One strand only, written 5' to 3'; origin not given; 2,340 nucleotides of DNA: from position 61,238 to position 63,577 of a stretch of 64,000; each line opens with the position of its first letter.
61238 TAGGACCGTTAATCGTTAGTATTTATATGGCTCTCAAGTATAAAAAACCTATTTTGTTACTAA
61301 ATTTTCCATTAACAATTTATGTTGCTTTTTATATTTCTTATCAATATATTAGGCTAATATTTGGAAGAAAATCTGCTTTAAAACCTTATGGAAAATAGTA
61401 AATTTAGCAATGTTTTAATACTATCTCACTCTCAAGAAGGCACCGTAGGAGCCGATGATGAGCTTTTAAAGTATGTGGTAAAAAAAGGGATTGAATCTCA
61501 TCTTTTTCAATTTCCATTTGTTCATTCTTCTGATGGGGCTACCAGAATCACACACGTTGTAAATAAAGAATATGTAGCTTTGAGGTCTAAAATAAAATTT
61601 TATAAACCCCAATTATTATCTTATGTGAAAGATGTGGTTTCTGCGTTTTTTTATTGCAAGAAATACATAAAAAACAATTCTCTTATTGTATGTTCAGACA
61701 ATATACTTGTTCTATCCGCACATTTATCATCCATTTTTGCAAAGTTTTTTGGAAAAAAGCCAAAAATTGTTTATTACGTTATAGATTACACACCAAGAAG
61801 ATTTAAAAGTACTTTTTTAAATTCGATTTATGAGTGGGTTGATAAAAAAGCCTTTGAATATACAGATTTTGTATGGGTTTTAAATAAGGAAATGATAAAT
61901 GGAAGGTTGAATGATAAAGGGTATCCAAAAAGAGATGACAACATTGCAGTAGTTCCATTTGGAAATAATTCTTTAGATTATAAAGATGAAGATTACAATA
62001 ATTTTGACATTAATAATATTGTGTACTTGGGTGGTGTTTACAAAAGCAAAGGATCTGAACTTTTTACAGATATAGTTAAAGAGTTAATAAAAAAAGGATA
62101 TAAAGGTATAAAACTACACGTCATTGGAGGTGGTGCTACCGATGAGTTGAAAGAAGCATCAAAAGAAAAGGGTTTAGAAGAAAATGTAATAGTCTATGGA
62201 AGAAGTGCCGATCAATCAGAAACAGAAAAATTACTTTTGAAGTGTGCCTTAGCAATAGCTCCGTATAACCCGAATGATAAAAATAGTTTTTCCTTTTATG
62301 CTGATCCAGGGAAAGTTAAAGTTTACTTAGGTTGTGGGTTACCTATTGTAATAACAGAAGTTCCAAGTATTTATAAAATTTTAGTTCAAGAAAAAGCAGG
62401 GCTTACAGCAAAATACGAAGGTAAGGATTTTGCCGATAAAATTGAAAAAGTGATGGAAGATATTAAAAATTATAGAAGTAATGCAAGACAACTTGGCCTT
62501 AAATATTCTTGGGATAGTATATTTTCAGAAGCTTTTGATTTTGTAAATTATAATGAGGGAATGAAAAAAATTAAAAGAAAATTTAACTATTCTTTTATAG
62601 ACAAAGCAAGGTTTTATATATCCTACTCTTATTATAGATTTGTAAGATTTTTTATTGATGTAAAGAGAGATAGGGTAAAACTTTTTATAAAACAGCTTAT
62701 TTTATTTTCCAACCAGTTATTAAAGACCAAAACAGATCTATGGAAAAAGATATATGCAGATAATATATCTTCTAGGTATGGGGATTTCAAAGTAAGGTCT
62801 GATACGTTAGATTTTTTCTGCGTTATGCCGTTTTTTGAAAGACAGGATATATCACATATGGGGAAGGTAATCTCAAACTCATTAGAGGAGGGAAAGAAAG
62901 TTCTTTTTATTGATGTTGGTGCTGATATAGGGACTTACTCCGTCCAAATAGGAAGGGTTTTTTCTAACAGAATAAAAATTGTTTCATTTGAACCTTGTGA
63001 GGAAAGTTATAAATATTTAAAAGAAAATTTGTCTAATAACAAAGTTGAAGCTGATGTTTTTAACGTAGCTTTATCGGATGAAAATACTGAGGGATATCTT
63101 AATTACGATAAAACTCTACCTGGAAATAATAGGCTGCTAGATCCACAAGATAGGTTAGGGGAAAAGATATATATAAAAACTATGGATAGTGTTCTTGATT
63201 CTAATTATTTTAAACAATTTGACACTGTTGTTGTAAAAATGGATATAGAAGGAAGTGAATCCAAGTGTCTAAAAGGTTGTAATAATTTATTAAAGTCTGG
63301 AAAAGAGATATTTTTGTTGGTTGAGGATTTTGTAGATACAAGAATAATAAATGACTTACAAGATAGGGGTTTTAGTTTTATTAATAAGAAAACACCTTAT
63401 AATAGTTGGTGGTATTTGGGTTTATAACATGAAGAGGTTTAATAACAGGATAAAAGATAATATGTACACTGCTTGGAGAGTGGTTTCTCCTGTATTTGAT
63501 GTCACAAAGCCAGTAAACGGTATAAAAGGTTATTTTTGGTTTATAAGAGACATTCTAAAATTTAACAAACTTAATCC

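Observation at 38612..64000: Roughly 25-kb uninterrupted plus-strand glycosylation/cell-envelope island directly downstream of adk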

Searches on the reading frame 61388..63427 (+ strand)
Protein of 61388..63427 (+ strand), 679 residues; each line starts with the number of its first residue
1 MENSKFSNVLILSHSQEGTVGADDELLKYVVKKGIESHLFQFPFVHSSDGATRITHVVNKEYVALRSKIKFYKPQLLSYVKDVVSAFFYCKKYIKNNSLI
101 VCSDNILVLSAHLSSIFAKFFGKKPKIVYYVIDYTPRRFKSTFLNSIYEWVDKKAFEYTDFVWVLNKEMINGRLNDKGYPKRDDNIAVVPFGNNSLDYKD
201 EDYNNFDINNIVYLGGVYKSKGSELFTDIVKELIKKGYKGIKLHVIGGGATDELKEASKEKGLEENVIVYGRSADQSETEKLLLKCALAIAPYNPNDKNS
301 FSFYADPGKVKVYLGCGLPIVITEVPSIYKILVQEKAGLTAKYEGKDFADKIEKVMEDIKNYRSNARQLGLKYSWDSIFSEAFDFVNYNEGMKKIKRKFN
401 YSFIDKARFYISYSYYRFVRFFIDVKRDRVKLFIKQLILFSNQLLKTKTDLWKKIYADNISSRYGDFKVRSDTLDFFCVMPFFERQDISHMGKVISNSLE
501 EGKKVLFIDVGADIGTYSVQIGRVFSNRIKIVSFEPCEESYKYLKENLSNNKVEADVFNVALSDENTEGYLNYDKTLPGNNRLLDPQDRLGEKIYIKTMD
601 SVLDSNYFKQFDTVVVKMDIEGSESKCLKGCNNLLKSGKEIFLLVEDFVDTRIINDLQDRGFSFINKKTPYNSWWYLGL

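Call 6: search_protein_families(library=pfam, proteins=[window:61388-63427:+], max_evalue=0.01)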
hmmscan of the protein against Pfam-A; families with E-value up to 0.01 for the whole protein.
window:61388-63427:+ (679 aa): 4 families
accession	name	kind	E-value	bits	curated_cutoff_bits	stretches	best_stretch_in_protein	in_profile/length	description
PF13692.12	Glyco_trans_1_4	-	2.8e-16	60.5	27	1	210-358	3-142/142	Glycosyl transferases group 1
PF00534.26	Glycos_transf_1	-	1.5e-12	47.8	26.4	1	210-361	17-161/172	Glycosyl transferases group 1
PF05050.19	Methyltransf_21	-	2.3e-08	34.8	22.7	1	509-646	1-147/173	Methyltransferase FkbM domain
PF02475.24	TRM5-TYW2_MTfase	-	4.8e-05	23.8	28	1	495-561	30-93/164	TRM5/TYW2 methyltransferase domain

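Call 9: find_encoding_contigs(protein=window:61388-63427:+, flank=10000, max_places=6)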
Protein window:61388-63427:+ (679 aa): 4 contigs read that carry it; 1 place shown.
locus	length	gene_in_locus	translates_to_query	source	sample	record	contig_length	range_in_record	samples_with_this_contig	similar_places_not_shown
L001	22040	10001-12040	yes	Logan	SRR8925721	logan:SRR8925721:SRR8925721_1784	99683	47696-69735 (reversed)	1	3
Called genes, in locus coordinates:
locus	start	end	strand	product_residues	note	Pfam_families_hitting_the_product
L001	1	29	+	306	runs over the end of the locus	PF03706:LPG_synthase_TM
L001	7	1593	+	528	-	-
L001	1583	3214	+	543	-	PF02516:STT3 (weak), PF13231:PMT_2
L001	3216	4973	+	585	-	PF13231:PMT_2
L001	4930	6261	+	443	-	PF01943:Polysacc_synt, PF13440:Polysacc_synt_3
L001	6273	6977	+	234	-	PF01209:Ubie_methyltran, PF13489:Methyltransf_23, PF03141:Methyltransf_29 (weak), PF07021:MetW, PF13847:Methyltransf_31, PF08241:Methyltransf_11, PF08242:Methyltransf_12, PF13649:Methyltransf_25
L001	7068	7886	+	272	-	PF00535:Glycos_transf_2, PF10111:Glyco_tranf_2_2 (weak), PF13641:Glyco_tranf_2_3 (weak)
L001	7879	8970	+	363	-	PF02350:Epimerase_2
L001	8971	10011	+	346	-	PF00535:Glycos_transf_2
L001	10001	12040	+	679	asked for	PF00534:Glycos_transf_1, PF13692:Glyco_trans_1_4, PF05050:Methyltransf_21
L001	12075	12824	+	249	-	PF08241:Methyltransf_11 (weak), PF03269:DUF268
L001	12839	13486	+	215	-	PF13489:Methyltransf_23, PF13847:Methyltransf_31, PF08241:Methyltransf_11, PF08242:Methyltransf_12, PF13649:Methyltransf_25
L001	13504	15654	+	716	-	-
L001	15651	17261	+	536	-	-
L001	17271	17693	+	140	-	-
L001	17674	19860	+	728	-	-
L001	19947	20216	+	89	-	-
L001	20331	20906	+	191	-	-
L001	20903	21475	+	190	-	-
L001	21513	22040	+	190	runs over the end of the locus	-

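Call 12: search_protein_families(library=pfam, proteins=[L001:12075-12824:+, L001:12839-13486:+, L001:13504-15654:+, L001:15651-17261:+, L001:17271-17693:+, L001:17674-19860:+, L001:19947-20216:+, L001:20331-20906:+, L001:20903-21475:+], max_evalue=1)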
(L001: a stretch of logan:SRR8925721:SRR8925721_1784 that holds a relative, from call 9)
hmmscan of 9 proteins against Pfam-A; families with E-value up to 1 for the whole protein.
L001:12075-12824:+ (249 aa): 5 families
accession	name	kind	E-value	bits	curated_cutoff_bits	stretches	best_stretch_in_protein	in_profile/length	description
PF03269.20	DUF268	-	1e-14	55.2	25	1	133-211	61-139/176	Caenorhabditis protein of unknown function, DUF268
PF08241.18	Methyltransf_11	-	8.5e-07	30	21.2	1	118-179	44-94/95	Methyltransferase domain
PF13489.12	Methyltransf_23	-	0.017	15.3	27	1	102-183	46-119/164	Methyltransferase domain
PF13649.12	Methyltransf_25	-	0.066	14.3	27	1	117-176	47-97/97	Methyltransferase domain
PF13847.12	Methyltransf_31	-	0.17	12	27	1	114-192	52-114/145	Methyltransferase domain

L001:12839-13486:+ (215 aa): 12 families
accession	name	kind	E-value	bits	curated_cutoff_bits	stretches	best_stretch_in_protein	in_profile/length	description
PF08241.18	Methyltransf_11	-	1.6e-17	64.4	21.2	1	30-127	1-95/95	Methyltransferase domain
PF13489.12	Methyltransf_23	-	4.5e-14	52.9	27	1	14-132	8-121/164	Methyltransferase domain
PF13649.12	Methyltransf_25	-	3.9e-13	50.3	27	1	29-123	1-97/97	Methyltransferase domain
PF13847.12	Methyltransf_31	-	4.9e-11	42.9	27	1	25-134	3-116/145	Methyltransferase domain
PF08242.18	Methyltransf_12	-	2.7e-09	38.1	30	1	30-124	1-97/98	Methyltransferase domain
PF07021.18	MetW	-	7.4e-05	22.9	21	1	25-104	13-94/193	Methionine biosynthesis protein MetW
PF01728.25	FtsJ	-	0.00042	20.7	24.1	1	3-71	8-69/181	FtsJ-like methyltransferase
PF00891.24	Methyltransf_2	-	0.00049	19.9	22.3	1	7-129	46-166/210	O-methyltransferase domain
PF01209.24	Ubie_methyltran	-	0.0015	18.4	20.1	1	7-132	31-156/233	ubiE/COQ5 methyltransferase family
PF02353.26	CMAS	-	0.006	16.4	27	1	4-56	43-93/273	Mycolic acid cyclopropane synthetase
PF01739.24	CheR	-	0.038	13.9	27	1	61-127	112-173/195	CheR methyltransferase, SAM binding domain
PF08003.17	Methyltransf_9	-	0.17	11.3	23.8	0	22-47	112-137/315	Protein of unknown function (DUF1698)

L001:13504-15654:+ (716 aa): 1 family
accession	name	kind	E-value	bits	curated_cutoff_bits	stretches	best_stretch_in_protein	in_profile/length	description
PF06738.18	ThrE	-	0.092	12.6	26.3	1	185-263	96-175/241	Putative threonine/serine exporter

L001:15651-17261:+ (536 aa): 0 families

L001:17271-17693:+ (140 aa): 1 family
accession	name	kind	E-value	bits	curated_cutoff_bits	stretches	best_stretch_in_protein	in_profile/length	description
PF13209.11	DUF4017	-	0.3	11.5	21.6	1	2-21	32-51/60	Protein of unknown function (DUF4017)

L001:17674-19860:+ (728 aa): 1 family
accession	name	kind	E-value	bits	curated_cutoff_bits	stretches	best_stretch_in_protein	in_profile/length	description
PF18704.7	Chromo_2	-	0.11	13.1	25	1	520-551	34-65/68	Chromatin organization modifier domain 2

L001:19947-20216:+ (89 aa): 0 families

L001:20331-20906:+ (191 aa): 2 families
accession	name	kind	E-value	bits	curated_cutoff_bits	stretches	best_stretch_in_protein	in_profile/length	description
PF05563.18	SpvD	-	0.048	13.8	25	1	90-147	11-66/212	Salmonella plasmid virulence protein SpvD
PF14434.11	Imm6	-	0.12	12.7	25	1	22-103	36-114/121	Immunity protein Imm6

L001:20903-21475:+ (190 aa): 0 families

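Call 17: search_protein_families(library=ncbifam, proteins=[window:61388-63427:+, L001:13504-15654:+], max_evalue=0.001)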
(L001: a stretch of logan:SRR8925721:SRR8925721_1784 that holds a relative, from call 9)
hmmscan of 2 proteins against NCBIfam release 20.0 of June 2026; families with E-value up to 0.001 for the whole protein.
window:61388-63427:+ (679 aa): 2 families
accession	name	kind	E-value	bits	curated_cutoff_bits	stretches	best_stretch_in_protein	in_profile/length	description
TIGR01444.1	fkbM_fam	subfamily_domain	1.6e-19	70.8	37.7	1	507-639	2-135/143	FkbM family methyltransferase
TIGR02469.1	CbiT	equivalog_domain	0.00061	20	78.3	0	500-556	16-71/124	precorrin-6Y C5,15-methyltransferase (decarboxylating) subunit CbiT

L001:13504-15654:+ (716 aa): 0 families

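Call 37: find_homologous_proteins(query=L001:13504-15651:+)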
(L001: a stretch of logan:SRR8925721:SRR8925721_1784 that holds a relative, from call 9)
Query L001:13504-15651:+ (716 aa): 4 proteins with E <= 0.001 among 8000 candidates.
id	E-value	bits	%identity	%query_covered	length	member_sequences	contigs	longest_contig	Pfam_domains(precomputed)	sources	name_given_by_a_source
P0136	0.0e+0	1605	100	100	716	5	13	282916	-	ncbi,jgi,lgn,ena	-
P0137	3.9e-181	622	43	96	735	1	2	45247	-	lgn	-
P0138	3.3e-157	543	40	98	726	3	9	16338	-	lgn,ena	-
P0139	5.9e-55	205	31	77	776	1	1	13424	-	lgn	-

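Call 39: find_encoding_contigs(protein=P0136, flank=10000, max_places=3)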
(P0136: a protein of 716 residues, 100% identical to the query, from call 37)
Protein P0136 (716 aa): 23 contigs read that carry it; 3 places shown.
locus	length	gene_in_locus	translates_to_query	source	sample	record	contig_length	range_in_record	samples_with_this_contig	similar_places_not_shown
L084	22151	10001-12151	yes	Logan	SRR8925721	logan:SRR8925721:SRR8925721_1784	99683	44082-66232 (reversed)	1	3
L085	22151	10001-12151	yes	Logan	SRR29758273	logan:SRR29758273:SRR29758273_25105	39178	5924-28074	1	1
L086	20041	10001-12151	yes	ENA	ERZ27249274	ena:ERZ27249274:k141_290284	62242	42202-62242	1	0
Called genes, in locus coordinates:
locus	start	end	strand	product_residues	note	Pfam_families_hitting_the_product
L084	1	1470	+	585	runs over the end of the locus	PF13231:PMT_2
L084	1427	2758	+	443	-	PF01943:Polysacc_synt, PF13440:Polysacc_synt_3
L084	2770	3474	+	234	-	PF01209:Ubie_methyltran, PF13489:Methyltransf_23, PF03141:Methyltransf_29 (weak), PF07021:MetW, PF13847:Methyltransf_31, PF08241:Methyltransf_11, PF08242:Methyltransf_12, PF13649:Methyltransf_25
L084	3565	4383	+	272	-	PF00535:Glycos_transf_2, PF10111:Glyco_tranf_2_2 (weak), PF13641:Glyco_tranf_2_3 (weak)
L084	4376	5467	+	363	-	PF02350:Epimerase_2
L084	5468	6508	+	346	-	PF00535:Glycos_transf_2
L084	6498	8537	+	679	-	PF00534:Glycos_transf_1, PF13692:Glyco_trans_1_4, PF05050:Methyltransf_21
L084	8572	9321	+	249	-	PF08241:Methyltransf_11 (weak), PF03269:DUF268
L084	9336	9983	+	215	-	PF13489:Methyltransf_23, PF13847:Methyltransf_31, PF08241:Methyltransf_11, PF08242:Methyltransf_12, PF13649:Methyltransf_25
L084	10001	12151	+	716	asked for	-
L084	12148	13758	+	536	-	-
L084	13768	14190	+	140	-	-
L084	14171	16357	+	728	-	-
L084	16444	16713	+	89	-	-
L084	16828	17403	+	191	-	-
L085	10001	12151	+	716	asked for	-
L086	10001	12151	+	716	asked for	-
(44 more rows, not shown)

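Call 69: predict_structure(alignment_id=A3)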
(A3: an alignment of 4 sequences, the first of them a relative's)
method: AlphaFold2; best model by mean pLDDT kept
length: 716 residues; sequences in the alignment: 4
mean_pLDDT: 53.1   pTM: 0.49
mean pLDDT of the five models: 53.1, 46.0, 44.0, 42.4, 40.2
residues with pLDDT >= 90: 0; 70-90: 127; 50-70: 264; < 50: 325
segments of 3 or more residues with pLDDT < 50: 1-11, 28-79, 91-94, 128-135, 153-166, 211-216, 260-317, 319-324, 326-331, 354-401, 442-456, 487-510, 550-557, 598-611, 627-631, 647-649, 651-653, 663-666, 689-702, 710-716
pLDDT, mean of each block of 10 residues (from residue 1): 38 54 53 37 31 32 26 39 53 53 67 76 57 51 66 43 47 79 80 81 68 49 65 67 77 68 35 33 30 32 31 42 47 53 56 44 30 32 30 44 55 61 59 53 42 45 67 60 54 44 43 59 75 83 74 50 75 72 73 60 33 58 49 61 57 55 52 63 60 45 50 40
secondary structure, 60 per line:
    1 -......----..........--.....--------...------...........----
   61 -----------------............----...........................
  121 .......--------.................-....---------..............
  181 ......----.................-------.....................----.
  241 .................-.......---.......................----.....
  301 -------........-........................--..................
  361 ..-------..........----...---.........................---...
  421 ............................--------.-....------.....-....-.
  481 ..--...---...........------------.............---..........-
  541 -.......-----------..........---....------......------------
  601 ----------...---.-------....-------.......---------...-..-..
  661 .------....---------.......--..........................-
elements in order (helices of 4 or more, strands of 3 or more residues): H2-7 H12-21 H24-28 H46-56 H78-89 H94-127 H136-152 H154-157 H167-186 H191-207 H215-235 H240-257 H259-265 H269-291 H296-300 H308-315 H317-340 H343-362 H370-379 H390-414 H418-448 H459-462 E469-473 H475-478 E480-482 H492-501 H514-526 H530-539 E542-548 H560-569 E573-576 E583-588 E611-613 E625-628 E636-642 E659-661 E668-671 E681-687 H690-715

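Call 71: fold_search(model_id=the predicted structure, library=pdb)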
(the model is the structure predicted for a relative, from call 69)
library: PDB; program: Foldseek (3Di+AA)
matches with E <= 10: 400; with E <= 0.001: 0
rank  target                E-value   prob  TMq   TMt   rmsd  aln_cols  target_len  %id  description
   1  7zli_A                1.7e-03  1.00  0.32  0.34  16.9       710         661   11  Cryo-EM structure of C-mannosyltransferase CeDPY19, in complex with Dol25-P-Man and bound to CMT2-Fab and anti-Fab nan (released 2023-01-11)
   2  7bve_A                1.0e-01  0.47  0.23  0.18  27.3       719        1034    8  Cryo-EM structure of Mycobacterium smegmatis arabinosyltransferase EmbC2-AcpM2 in complex with ethambutol (released 2020-04-29)
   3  8wjq                  1.9e-01  0.11  0.09  0.11  25.8       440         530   12  Cryo-EM structure of URAT1(R477S)-Urate complex (released 2024-08-28)
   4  9b1l                  2.6e-01  0.12  0.10  0.12  27.4       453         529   12  Urate bound human URAT1 in the outward-facing state. (released 2024-09-18)
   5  8bvt_A                3.4e-01  0.08  0.09  0.10  27.0       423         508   10  Cryo-EM structure of rat SLC22A6 bound to probenecid (released 2023-07-19)
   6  7p63_N                3.7e-01  0.08  0.09  0.12  26.2       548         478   14  Complex I from E. coli, DDM/LMNG-purified, under Turnover at pH 6, Closed state (released 2022-09-21)
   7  7p61_N                3.7e-01  0.08  0.10  0.12  23.3       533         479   14  Complex I from E. coli, DDM-purified, with NADH, Resting state (released 2022-09-21)
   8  8pm6                  4.2e-01  0.08  0.10  0.09  33.0       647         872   13  Human bile salt export pump (BSEP) in complex with inhibitor GBM in nanodiscs (released 2023-11-22)
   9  4f20_A                6.1e-01  0.84  0.09  0.17   5.2       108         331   17  Crystal structures reveal the multi-ligand binding mechanism of the Staphylococcus aureus ClfB (released 2012-08-08)
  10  7bvh_A                6.6e-01  0.14  0.22  0.17  25.8       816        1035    8  Crystal structure of arabinosyltransferase EmbC2-AcpM2 complex from Mycobacterium smegmatis complexed with di-arabinos (released 2020-04-29)
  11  6h7d                  6.6e-01  0.06  0.09  0.12  27.1       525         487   11  Crystal Structure of A. thaliana Sugar Transport Protein 10 in complex with glucose in the outward occluded state (released 2019-02-06)
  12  4l0p_A                7.2e-01  0.92  0.09  0.30   5.1       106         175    8  Structure of the human EphA3 receptor ligand binding domain complexed with ephrin-A5 (released 2014-06-11)
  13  8fd1_A                8.3e-01  0.06  0.08  0.14  19.9       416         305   12  Crystal structure of photoactivated rhodopsin in complex with a nanobody (released 2023-08-30)
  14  2djm_MODEL_1_A        1.0e+00  0.60  0.07  0.33   5.3        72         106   11  Solution structure of N-terminal starch-binding domain of glucoamylase from Rhizopus oryzae (released 2007-03-27)
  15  9vzi_B                1.0e+00  0.12  0.04  0.20  16.6       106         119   10  Cyanopodophage Pan3 Needle (released 2025-11-26)
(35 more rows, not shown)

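Call 82: search_protein_representatives(alignment_id=A3)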
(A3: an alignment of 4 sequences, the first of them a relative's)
Query: 4 sequences, 726 profile positions. Proteins with E-value up to 0.001 (for the whole library): 1105; up to 1e-10: 324; up to 1e-30: 59. The best 150 are listed.
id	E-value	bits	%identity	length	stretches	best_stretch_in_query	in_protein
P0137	0.0e+00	1148.5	-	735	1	3-722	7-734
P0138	0.0e+00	1144.5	-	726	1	3-725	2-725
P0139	8.4e-297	1003.0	-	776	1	1-725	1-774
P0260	2.1e-117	409.9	-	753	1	13-719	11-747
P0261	6.3e-112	391.8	-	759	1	8-724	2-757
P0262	7.8e-102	358.5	-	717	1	14-717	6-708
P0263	2.0e-101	357.1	-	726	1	15-714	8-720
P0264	2.8e-96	340.1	-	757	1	5-712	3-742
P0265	5.6e-94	332.5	-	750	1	17-717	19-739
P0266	6.3e-93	329.0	-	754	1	6-724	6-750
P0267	2.4e-92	327.1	-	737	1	17-717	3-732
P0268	1.8e-90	320.9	-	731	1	5-716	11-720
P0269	9.6e-90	318.5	-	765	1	19-723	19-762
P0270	9.1e-89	315.3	-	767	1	7-715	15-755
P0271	8.0e-87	308.8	-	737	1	7-717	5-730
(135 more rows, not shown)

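Call 84: search_protein_families(library=pfam, alignment_id=A7, max_evalue=0.01)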
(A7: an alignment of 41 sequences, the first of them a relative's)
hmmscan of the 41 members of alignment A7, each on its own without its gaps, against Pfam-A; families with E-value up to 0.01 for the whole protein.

A. member 1, P0136 (716 aa): 0 families

B. families by the number of members that match (of 41 scanned): 5 families
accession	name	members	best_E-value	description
PF11847.13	GT-C_AftD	24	3.6e-23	Alpha-(1->3)-arabinofuranosyltransferase, N-terminal GT-C domain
PF20176.3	DUF6541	3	7.3e-06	Family of unknown function (DUF6541)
PF02018.23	CBM_4_9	1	1.3e-06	Carbohydrate binding domain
PF18915.5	DUF5667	1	5.4e-06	Domain of unknown function (DUF5667)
PF04341.17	DUF485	1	0.005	Protein of unknown function, DUF485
